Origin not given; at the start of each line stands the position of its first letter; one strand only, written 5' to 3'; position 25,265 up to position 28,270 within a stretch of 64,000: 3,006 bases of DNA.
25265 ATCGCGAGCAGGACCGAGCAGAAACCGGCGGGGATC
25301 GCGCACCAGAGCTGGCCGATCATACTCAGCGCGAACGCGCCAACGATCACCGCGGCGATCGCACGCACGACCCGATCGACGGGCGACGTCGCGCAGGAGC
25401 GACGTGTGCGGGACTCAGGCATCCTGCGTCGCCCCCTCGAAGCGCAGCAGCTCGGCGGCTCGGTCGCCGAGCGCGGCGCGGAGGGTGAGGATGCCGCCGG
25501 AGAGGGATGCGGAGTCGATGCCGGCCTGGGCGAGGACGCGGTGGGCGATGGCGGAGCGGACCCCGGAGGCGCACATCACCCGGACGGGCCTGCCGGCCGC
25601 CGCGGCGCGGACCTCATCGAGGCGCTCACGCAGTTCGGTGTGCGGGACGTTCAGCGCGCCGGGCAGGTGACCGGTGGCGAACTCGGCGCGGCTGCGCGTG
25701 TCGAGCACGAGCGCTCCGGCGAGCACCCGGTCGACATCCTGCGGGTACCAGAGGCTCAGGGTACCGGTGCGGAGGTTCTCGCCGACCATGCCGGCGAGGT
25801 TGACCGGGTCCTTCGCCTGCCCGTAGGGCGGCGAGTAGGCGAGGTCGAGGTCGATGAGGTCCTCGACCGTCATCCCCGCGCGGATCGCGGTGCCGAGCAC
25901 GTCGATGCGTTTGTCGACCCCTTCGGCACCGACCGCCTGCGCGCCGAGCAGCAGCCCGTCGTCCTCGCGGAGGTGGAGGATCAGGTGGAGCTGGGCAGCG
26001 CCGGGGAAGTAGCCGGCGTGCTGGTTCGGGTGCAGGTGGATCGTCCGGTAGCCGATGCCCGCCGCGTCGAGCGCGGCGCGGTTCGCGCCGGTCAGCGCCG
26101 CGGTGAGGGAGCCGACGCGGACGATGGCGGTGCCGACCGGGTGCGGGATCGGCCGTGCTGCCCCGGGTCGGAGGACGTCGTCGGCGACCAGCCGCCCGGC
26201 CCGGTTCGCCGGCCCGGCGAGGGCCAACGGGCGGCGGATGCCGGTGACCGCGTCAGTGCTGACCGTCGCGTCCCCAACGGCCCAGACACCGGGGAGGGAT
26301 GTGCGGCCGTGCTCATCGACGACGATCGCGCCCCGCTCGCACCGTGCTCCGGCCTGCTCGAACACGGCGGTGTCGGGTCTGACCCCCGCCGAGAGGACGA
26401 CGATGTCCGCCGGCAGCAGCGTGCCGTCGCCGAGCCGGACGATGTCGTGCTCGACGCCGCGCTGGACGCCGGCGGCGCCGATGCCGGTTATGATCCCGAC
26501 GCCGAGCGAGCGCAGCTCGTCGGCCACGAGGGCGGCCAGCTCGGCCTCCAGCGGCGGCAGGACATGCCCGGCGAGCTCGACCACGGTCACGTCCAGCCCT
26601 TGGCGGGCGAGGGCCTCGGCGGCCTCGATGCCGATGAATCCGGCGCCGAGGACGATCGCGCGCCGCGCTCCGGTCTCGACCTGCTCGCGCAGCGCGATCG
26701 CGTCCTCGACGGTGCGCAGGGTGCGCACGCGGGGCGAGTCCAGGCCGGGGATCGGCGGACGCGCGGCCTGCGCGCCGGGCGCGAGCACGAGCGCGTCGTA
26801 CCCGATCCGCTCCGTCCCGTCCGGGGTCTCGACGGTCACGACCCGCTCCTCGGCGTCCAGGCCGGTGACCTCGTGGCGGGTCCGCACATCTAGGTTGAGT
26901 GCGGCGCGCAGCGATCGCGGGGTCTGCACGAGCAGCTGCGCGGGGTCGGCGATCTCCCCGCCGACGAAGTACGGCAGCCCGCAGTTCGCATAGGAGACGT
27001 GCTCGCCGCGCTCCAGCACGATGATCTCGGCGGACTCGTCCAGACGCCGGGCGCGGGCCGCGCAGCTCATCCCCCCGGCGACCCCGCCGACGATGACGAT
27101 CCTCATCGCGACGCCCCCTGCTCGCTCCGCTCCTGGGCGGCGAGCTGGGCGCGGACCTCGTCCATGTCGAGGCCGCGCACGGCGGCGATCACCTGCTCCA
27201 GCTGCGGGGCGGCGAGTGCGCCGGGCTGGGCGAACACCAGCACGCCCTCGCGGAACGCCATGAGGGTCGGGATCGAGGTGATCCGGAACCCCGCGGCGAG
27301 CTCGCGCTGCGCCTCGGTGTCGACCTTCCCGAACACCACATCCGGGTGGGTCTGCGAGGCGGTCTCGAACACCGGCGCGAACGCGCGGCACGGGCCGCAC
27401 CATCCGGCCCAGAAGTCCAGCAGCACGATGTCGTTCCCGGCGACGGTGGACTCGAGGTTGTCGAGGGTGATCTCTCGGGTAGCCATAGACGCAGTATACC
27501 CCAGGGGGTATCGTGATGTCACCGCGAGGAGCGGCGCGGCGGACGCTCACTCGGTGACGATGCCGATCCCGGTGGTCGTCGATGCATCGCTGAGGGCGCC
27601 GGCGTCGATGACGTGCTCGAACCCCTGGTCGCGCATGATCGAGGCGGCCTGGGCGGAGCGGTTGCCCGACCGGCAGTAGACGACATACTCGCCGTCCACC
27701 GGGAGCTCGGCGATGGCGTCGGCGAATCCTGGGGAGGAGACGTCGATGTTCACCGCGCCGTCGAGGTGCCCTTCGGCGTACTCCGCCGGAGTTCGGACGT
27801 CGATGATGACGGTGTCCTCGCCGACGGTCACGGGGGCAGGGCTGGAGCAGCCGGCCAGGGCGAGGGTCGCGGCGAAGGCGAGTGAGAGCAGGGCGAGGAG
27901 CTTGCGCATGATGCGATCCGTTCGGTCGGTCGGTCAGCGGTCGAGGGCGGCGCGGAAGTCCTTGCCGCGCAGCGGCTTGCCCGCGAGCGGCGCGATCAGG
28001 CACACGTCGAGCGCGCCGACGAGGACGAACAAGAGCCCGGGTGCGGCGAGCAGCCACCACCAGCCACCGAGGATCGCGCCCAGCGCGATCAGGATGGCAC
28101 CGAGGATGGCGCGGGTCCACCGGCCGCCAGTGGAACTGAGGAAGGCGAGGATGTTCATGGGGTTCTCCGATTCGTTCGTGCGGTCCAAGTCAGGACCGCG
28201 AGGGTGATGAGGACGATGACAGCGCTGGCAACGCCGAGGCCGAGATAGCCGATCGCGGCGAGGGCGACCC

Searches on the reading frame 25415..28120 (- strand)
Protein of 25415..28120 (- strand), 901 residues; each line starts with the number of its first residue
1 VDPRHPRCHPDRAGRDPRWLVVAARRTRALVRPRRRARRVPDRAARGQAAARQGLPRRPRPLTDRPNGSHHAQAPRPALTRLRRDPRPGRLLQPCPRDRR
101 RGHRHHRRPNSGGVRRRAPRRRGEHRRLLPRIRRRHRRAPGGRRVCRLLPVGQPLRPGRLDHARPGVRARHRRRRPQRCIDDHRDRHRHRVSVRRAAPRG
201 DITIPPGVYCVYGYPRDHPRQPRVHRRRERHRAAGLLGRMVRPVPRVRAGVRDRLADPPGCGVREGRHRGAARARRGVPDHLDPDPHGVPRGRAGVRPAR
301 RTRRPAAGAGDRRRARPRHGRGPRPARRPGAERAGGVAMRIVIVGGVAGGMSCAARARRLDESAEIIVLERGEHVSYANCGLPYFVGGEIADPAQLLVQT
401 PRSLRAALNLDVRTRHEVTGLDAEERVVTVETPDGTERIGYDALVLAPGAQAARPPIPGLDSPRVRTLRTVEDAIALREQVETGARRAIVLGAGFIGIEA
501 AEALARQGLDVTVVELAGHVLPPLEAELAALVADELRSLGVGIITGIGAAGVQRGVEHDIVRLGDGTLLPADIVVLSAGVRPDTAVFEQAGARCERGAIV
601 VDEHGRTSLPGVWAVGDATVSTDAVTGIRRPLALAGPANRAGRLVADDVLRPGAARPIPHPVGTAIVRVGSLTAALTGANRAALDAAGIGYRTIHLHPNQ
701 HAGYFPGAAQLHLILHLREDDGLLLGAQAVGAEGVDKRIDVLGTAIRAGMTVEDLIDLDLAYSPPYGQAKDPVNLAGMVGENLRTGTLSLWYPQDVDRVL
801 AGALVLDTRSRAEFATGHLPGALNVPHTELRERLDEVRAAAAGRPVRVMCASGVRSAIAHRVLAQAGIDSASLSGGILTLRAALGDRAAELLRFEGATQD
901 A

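Call 71: search_protein_families(library=pfam, max_evalue=0.001, proteins=[window:25415-28120:-])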
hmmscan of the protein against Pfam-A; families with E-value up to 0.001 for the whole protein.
window:25415-28120:- (901 aa): 9 families
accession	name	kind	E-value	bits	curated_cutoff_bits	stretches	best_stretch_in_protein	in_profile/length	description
PF07992.20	Pyr_redox_2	-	1.7e-59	202.1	26.1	1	339-619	1-277/291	Pyridine nucleotide-disulphide oxidoreductase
PF00070.33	Pyr_redox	-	1.1e-13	52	22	1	487-553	1-67/82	Pyridine nucleotide-disulphide oxidoreductase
PF00581.25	Rhodanese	-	1.2e-10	42.2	22.2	1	804-877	15-96/102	Rhodanese-like domain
PF02852.28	Pyr_redox_dim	-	8.1e-09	36.1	25.3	1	669-767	6-103/110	Pyridine nucleotide-disulphide oxidoreductase, dimerisation domain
PF13738.12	Pyr_redox_3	-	5.3e-08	32.9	30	1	404-616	90-305/305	Pyridine nucleotide-disulphide oxidoreductase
PF13450.12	NAD_binding_8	-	7.5e-07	29.8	21.9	0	490-519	1-30/68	NAD(P)-binding Rossmann-like domain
PF03486.20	HI0933_like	-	1.4e-05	25.1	50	0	487-517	2-32/244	HI0933-like protein Rossmann domain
PF01266.30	DAO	-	1.7e-05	25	27.9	1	388-466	144-222/353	FAD dependent oxidoreductase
PF01593.30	Amino_oxidase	-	0.00051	19.9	19.8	0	399-456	205-267/443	Flavin containing amine oxidoreductase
